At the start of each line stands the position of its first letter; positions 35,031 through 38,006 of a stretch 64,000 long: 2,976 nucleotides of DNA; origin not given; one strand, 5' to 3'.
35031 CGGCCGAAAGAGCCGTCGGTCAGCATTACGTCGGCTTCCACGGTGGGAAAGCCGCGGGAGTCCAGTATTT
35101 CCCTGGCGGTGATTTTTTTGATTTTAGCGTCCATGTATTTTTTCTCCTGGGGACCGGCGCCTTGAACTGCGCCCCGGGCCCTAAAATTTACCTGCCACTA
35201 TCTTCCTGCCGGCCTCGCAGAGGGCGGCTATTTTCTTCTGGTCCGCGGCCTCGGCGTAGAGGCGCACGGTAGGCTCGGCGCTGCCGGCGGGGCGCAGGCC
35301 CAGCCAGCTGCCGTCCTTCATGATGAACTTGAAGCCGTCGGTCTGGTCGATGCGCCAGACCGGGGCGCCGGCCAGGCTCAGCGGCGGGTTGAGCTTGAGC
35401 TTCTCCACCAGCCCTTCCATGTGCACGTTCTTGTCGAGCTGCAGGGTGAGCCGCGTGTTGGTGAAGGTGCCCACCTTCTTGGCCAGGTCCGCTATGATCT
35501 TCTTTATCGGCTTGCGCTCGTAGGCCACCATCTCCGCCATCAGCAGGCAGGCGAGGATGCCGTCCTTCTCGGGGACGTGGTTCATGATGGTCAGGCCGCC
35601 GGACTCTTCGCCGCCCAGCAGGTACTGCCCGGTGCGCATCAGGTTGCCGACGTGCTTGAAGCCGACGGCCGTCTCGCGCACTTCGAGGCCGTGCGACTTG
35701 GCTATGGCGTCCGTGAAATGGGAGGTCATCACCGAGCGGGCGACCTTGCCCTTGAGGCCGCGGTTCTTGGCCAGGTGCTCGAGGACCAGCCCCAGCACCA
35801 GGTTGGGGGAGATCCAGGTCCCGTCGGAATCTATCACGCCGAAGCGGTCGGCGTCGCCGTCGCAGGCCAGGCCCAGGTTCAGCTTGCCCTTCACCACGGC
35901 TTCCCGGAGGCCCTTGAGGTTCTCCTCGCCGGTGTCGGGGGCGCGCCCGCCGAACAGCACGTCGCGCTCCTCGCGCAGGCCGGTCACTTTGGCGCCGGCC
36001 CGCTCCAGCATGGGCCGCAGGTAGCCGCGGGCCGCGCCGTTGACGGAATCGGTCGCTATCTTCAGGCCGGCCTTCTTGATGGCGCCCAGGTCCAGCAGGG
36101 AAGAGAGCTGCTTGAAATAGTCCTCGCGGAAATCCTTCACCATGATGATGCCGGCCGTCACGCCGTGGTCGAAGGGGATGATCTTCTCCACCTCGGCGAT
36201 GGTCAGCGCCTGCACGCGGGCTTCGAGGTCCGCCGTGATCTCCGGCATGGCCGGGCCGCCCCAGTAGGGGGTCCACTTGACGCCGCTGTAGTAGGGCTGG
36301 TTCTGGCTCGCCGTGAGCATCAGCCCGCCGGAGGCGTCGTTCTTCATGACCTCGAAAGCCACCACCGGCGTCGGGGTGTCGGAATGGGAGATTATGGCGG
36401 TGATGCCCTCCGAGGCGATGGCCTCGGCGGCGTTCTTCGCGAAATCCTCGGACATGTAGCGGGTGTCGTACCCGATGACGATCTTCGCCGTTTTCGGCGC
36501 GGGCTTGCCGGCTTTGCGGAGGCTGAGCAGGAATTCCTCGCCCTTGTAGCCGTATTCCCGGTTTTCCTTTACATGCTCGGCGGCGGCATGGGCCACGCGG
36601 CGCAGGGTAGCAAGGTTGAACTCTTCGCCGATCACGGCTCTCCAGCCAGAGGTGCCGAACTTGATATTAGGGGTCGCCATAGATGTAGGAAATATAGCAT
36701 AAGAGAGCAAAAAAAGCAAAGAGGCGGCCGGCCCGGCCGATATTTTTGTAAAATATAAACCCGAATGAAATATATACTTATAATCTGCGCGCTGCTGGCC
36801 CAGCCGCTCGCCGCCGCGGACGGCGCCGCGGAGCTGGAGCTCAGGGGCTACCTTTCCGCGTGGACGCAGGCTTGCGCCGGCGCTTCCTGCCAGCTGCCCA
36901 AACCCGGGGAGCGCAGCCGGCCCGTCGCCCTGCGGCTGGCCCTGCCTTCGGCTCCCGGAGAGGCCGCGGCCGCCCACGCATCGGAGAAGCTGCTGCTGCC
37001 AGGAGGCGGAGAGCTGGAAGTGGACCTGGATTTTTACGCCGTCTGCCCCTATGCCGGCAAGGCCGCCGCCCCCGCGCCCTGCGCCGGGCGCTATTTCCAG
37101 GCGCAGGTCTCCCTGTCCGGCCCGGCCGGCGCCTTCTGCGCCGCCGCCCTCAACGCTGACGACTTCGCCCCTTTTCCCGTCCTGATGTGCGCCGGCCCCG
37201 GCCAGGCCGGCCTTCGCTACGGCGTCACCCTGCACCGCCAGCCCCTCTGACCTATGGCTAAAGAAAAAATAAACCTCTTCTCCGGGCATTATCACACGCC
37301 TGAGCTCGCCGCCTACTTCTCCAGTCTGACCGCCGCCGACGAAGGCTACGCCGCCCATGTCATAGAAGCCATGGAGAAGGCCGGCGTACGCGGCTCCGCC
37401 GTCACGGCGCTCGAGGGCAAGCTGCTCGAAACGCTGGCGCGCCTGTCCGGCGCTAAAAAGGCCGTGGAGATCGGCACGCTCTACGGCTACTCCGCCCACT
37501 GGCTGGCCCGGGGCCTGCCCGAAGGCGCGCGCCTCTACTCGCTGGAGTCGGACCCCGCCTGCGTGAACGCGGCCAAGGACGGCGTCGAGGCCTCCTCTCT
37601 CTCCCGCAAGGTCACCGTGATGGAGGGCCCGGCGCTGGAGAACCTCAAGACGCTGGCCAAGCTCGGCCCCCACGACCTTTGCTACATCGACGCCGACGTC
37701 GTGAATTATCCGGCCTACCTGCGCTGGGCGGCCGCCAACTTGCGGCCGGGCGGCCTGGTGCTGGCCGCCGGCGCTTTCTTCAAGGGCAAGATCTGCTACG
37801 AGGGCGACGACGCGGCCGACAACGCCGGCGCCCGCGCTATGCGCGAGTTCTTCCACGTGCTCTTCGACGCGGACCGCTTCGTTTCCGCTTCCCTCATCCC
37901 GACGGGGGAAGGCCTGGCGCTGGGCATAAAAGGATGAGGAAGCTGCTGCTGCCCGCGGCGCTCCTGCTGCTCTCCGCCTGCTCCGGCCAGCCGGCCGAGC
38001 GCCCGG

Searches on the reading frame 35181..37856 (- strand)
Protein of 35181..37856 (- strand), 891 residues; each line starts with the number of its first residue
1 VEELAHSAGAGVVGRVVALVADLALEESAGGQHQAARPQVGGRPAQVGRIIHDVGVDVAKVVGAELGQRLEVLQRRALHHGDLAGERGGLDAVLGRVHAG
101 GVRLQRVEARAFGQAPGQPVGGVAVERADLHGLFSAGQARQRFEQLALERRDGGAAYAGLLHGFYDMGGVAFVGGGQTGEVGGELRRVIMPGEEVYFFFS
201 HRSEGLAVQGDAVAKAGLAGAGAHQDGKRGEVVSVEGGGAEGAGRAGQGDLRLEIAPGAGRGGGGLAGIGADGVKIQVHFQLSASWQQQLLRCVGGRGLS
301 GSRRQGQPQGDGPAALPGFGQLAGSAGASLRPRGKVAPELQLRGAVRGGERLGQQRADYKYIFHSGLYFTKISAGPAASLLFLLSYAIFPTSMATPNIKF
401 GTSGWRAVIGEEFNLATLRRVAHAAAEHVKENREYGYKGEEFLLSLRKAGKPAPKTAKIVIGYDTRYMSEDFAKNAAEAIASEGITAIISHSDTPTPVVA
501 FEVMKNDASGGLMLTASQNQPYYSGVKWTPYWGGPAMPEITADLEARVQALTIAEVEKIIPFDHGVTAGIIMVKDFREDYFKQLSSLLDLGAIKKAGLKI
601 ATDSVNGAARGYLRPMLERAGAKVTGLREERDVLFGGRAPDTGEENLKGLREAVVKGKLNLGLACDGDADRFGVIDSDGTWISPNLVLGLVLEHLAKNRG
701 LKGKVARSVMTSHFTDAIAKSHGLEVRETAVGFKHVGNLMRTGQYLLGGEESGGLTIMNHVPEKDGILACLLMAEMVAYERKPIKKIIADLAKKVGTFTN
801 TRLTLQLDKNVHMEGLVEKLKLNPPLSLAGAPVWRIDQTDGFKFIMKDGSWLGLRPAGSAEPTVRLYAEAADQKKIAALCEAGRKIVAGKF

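Call 23: search_protein_families(library=pfam, proteins=[window:35181-37856:-], max_evalue=0.001)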
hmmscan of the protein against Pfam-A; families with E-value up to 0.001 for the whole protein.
window:35181-37856:- (891 aa): 4 families
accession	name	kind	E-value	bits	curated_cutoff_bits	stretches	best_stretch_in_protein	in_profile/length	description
PF02878.22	PGM_PMM_I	-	1.3e-28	99.8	22.5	1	398-550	2-133/138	Phosphoglucomutase/phosphomannomutase, alpha/beta/alpha domain I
PF02880.22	PGM_PMM_III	-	5.4e-28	97.9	20.7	1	684-794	2-114/115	Phosphoglucomutase/phosphomannomutase, alpha/beta/alpha domain III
PF02879.22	PGM_PMM_II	-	1.3e-21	77.5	29.3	1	578-679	1-103/103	Phosphoglucomutase/phosphomannomutase, alpha/beta/alpha domain II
PF00408.26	PGM_PMM_IV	-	3.5e-05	24.2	23.1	1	838-882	22-64/68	Phosphoglucomutase/phosphomannomutase, C-terminal domain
